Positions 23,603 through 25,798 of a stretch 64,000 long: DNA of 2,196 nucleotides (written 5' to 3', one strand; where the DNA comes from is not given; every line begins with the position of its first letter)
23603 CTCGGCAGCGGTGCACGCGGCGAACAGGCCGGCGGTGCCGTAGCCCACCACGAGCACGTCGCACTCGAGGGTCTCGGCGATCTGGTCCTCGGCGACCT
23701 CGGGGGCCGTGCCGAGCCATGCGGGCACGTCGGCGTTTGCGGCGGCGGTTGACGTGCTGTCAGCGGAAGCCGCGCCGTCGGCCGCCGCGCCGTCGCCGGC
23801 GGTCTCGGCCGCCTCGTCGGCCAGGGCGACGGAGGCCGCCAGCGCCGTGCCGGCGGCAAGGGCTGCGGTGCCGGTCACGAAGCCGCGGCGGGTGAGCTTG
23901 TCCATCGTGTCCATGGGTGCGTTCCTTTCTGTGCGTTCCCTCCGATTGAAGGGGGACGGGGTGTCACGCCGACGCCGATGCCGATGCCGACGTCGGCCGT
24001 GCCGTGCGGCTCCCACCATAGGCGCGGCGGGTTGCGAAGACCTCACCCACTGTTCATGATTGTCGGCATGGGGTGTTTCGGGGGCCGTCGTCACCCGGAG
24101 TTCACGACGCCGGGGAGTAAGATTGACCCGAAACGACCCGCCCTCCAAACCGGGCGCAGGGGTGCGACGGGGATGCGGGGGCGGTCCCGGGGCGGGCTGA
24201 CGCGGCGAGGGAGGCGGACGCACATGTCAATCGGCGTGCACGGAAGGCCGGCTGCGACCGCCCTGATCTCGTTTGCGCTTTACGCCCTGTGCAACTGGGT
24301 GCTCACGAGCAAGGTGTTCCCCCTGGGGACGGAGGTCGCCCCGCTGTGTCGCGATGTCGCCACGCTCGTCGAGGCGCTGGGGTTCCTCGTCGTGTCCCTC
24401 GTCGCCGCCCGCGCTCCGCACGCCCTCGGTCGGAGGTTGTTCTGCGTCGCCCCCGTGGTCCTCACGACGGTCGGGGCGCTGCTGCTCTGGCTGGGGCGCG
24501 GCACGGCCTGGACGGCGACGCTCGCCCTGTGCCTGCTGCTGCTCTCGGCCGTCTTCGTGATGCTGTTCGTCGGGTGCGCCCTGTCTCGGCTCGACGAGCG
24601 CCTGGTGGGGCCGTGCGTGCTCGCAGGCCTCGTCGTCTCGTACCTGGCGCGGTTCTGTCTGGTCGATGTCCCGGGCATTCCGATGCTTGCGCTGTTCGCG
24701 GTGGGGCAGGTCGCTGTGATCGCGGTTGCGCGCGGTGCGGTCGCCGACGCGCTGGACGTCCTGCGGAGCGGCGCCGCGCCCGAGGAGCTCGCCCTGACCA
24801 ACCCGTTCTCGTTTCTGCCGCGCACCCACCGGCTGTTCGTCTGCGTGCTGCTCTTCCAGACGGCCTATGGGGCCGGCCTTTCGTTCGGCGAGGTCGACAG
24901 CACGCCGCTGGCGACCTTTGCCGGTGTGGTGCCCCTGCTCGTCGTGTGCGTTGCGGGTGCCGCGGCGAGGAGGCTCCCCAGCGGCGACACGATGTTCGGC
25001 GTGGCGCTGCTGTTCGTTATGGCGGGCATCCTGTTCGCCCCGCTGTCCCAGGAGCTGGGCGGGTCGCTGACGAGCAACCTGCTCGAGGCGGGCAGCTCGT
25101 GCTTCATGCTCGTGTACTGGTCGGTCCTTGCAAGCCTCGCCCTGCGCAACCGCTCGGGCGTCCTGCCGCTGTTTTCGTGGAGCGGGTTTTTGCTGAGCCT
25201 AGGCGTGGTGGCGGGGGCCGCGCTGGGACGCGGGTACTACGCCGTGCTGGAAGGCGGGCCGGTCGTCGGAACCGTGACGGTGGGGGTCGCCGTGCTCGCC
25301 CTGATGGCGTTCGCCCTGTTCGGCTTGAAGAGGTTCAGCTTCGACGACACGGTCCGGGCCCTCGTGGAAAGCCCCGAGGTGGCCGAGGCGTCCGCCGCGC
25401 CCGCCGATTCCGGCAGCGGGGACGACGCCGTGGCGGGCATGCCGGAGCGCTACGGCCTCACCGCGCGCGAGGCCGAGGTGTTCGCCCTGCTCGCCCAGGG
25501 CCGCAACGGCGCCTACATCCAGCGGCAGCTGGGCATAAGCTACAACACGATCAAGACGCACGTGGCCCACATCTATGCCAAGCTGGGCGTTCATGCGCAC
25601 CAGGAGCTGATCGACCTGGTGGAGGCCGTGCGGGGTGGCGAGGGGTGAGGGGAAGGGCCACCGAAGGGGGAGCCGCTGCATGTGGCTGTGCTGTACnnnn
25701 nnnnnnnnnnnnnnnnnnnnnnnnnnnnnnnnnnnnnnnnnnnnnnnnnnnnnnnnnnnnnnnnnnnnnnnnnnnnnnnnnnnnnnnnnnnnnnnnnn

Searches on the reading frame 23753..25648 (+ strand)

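Call 28: search_protein_families(library=pfam, proteins=[window:23753-25648:+], max_evalue=0.00001)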
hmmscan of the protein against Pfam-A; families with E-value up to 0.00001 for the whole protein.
window:23753-25648:+ (631 aa): 1 family
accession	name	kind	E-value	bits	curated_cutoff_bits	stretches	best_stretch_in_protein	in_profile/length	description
PF00196.25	GerE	-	5.9e-14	51.9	23.5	1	569-622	3-56/57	Bacterial regulatory proteins, luxR family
